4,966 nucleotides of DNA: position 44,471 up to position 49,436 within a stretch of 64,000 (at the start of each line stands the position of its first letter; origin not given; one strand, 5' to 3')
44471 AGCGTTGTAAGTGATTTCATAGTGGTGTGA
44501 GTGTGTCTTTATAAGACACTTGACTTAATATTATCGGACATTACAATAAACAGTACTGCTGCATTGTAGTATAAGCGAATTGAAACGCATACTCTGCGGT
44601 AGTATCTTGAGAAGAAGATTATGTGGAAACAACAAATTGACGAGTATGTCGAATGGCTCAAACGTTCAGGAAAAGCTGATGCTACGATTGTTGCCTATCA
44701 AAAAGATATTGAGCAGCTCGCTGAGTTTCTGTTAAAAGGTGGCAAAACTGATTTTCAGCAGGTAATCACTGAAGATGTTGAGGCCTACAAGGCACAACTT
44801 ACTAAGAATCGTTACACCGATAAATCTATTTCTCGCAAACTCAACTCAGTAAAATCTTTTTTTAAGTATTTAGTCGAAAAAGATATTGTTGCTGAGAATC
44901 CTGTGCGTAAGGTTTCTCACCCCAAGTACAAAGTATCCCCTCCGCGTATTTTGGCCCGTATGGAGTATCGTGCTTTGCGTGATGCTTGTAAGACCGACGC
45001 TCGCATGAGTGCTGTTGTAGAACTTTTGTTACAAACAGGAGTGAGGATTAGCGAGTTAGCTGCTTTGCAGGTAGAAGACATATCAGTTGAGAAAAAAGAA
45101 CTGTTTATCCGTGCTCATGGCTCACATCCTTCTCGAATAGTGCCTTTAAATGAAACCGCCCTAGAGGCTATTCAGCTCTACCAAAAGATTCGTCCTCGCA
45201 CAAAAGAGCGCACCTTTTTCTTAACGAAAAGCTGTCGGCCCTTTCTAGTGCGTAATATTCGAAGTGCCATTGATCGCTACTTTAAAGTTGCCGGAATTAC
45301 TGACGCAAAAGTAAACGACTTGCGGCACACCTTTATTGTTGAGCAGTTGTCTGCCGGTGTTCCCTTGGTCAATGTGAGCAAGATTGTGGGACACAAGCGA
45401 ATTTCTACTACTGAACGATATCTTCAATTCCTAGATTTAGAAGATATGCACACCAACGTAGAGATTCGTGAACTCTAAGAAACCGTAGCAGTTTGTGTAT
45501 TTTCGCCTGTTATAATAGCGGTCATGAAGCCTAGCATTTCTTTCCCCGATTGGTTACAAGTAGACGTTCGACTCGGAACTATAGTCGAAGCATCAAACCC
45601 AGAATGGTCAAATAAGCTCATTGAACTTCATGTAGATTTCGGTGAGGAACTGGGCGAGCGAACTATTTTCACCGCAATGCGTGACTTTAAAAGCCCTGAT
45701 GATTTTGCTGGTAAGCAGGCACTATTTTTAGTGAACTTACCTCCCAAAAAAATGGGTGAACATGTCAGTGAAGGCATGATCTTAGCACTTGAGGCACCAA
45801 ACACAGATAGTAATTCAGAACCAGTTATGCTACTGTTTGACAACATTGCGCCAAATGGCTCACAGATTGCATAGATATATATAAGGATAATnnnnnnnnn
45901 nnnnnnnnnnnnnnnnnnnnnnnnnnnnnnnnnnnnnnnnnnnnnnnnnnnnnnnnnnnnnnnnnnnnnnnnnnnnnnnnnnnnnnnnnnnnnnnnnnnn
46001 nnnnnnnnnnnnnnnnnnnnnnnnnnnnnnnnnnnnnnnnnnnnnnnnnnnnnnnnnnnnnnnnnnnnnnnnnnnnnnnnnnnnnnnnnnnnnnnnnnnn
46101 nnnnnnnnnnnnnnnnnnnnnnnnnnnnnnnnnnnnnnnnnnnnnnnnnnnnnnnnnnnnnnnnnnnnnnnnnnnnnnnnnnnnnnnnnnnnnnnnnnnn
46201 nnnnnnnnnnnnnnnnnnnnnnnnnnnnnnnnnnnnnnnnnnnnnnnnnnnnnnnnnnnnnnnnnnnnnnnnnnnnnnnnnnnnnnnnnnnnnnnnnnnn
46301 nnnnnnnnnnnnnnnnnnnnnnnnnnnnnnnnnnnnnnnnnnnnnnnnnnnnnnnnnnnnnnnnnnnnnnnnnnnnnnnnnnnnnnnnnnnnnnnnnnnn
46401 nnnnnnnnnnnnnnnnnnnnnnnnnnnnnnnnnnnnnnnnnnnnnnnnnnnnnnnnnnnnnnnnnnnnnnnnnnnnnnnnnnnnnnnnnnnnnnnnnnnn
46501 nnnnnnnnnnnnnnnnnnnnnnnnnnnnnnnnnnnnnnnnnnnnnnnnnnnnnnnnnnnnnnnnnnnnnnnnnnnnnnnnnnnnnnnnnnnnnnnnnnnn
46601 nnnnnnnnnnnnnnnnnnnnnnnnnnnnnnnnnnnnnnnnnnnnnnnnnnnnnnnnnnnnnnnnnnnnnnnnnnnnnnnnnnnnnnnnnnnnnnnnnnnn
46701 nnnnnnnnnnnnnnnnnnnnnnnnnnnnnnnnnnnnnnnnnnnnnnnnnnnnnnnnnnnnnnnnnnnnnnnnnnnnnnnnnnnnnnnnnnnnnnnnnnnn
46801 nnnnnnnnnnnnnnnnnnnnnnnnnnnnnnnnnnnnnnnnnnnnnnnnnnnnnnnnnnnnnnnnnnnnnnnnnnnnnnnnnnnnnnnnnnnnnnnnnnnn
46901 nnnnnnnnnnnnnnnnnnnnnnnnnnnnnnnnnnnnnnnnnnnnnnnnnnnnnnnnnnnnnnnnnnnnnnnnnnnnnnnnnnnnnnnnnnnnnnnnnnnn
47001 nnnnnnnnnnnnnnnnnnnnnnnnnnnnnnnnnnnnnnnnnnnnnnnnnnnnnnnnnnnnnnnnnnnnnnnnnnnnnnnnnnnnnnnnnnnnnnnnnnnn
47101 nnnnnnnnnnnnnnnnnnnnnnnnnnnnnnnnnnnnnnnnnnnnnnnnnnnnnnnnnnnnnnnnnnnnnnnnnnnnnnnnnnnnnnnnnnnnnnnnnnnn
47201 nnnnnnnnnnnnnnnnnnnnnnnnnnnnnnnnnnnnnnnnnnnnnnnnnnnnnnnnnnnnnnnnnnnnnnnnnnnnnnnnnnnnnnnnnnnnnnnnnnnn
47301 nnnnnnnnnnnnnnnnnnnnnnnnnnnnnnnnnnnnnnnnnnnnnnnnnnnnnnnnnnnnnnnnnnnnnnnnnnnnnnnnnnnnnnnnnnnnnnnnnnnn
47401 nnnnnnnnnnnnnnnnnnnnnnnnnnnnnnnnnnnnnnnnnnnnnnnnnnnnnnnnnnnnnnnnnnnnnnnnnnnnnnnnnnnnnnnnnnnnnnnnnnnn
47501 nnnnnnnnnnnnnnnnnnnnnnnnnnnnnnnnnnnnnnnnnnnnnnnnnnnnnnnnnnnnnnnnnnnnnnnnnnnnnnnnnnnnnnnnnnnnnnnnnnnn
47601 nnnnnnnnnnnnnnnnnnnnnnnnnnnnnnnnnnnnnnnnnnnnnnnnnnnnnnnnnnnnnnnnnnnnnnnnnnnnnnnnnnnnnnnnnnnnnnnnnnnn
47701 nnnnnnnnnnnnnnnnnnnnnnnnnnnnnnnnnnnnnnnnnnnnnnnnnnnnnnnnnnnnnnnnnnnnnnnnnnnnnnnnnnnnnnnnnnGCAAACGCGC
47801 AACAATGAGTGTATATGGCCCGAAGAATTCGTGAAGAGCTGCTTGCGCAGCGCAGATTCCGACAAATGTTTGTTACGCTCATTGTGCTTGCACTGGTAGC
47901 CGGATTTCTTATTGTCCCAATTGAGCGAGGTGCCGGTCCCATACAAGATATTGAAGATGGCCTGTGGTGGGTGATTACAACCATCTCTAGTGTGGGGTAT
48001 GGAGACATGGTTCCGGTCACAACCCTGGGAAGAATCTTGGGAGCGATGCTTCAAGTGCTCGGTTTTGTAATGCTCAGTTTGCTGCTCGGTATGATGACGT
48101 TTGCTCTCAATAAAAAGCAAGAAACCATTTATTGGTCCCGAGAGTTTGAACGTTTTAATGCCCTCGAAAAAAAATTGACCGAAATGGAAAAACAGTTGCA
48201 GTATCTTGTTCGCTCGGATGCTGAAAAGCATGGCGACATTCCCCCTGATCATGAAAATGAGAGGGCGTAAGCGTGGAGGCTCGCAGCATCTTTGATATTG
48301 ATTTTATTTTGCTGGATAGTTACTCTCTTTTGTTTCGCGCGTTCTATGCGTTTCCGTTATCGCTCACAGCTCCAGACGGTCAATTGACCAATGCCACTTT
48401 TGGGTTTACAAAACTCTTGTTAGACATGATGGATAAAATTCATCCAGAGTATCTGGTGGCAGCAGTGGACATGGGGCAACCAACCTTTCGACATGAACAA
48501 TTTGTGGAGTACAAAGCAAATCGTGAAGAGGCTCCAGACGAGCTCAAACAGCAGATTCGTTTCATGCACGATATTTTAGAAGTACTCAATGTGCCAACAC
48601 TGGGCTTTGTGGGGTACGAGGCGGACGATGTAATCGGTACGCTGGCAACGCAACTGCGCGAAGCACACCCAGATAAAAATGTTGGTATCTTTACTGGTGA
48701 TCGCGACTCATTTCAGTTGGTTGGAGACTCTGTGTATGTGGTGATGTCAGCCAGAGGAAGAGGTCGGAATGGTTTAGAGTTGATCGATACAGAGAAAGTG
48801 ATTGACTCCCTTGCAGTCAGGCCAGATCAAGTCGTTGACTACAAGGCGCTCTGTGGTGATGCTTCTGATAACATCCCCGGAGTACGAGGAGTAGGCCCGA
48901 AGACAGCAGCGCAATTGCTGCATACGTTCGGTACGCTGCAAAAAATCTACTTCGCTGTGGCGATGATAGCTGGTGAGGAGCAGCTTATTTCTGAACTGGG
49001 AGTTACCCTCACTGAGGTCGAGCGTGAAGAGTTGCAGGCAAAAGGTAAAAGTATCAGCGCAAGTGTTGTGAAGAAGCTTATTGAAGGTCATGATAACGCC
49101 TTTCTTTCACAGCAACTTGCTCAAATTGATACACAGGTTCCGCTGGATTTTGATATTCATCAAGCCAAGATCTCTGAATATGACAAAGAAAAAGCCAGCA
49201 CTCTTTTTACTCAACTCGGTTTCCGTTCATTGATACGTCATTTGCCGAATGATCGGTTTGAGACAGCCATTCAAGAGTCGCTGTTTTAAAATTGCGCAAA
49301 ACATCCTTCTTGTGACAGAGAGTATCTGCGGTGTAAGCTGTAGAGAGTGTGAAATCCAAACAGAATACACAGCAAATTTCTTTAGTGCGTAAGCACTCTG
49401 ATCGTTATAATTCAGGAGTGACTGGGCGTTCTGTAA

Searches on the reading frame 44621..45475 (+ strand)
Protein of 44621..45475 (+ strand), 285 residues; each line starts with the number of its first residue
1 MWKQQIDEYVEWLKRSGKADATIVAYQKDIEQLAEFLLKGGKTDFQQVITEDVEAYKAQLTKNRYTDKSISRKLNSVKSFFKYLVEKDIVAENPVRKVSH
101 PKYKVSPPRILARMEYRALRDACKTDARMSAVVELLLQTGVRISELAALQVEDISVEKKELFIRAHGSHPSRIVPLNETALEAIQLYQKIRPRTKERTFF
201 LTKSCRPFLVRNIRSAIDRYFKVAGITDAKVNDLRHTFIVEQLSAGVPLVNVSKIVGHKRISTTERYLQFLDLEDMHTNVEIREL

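Call 82: search_protein_families(library=pfam, proteins=[window:44621-45475:+], max_evalue=0.001)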
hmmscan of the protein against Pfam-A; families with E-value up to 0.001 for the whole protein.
window:44621-45475:+ (285 aa): 4 families
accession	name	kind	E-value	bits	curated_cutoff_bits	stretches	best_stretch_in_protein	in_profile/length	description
PF00589.27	Phage_integrase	-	1e-27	97.4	27.1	1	111-269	3-167/172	Phage integrase family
PF02899.23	Phage_int_SAM_1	-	4.7e-14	52.9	22.3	1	6-86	1-81/83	Phage integrase, N-terminal SAM-like domain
PF13495.12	Phage_int_SAM_4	-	9.5e-10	39.2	27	1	9-89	5-83/85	Phage integrase, N-terminal SAM-like domain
PF13102.12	Phage_int_SAM_5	-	1.3e-07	32.3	22.3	1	6-96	6-94/98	Phage integrase SAM-like domain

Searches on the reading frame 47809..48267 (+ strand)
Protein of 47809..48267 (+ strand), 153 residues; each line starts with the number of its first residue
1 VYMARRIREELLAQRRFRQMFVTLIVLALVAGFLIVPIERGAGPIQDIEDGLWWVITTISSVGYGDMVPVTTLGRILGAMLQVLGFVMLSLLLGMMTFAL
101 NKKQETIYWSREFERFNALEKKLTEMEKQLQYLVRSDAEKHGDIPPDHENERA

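Call 5: search_protein_families(library=pfam, proteins=[window:47809-48267:+], max_evalue=0.1)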
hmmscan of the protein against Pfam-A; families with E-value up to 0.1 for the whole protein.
window:47809-48267:+ (153 aa): 3 families
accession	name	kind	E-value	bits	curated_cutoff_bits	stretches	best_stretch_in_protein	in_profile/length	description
PF07885.22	Ion_trans_2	-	3.6e-13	49.6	22.5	1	24-97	2-74/79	Ion channel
PF00520.37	Ion_trans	-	5.7e-06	26.1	25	1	47-104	173-237/241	Ion transport protein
PF10232.14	Med8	-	0.091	12.8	28.3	0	88-131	21-64/231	Mediator of RNA polymerase II transcription complex subunit 8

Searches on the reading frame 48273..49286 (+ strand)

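Call 5: search_protein_families(library=pfam, proteins=[window:48273-49286:+], max_evalue=0.1)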
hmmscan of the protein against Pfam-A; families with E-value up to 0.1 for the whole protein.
window:48273-49286:+ (338 aa): 5 families
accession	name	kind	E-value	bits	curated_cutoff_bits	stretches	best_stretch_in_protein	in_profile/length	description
PF02739.22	5_3_exonuc_N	-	1.1e-49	168.7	34.3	1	11-178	2-161/164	5'-3' exonuclease, N-terminal resolvase-like domain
PF01367.25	5_3_exonuc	-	1.4e-29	102.9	40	1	182-306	1-97/97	5'-3' exonuclease, C-terminal SAM fold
PF14520.12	HHH_5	-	0.0052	17.7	27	1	204-227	7-31/57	Helix-hairpin-helix domain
PF12826.13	HHH_2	-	0.029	15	27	1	203-225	7-29/64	Helix-hairpin-helix motif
PF11798.14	IMS_HHH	-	0.098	13.4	24.4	0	204-220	16-31/32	IMS family HHH motif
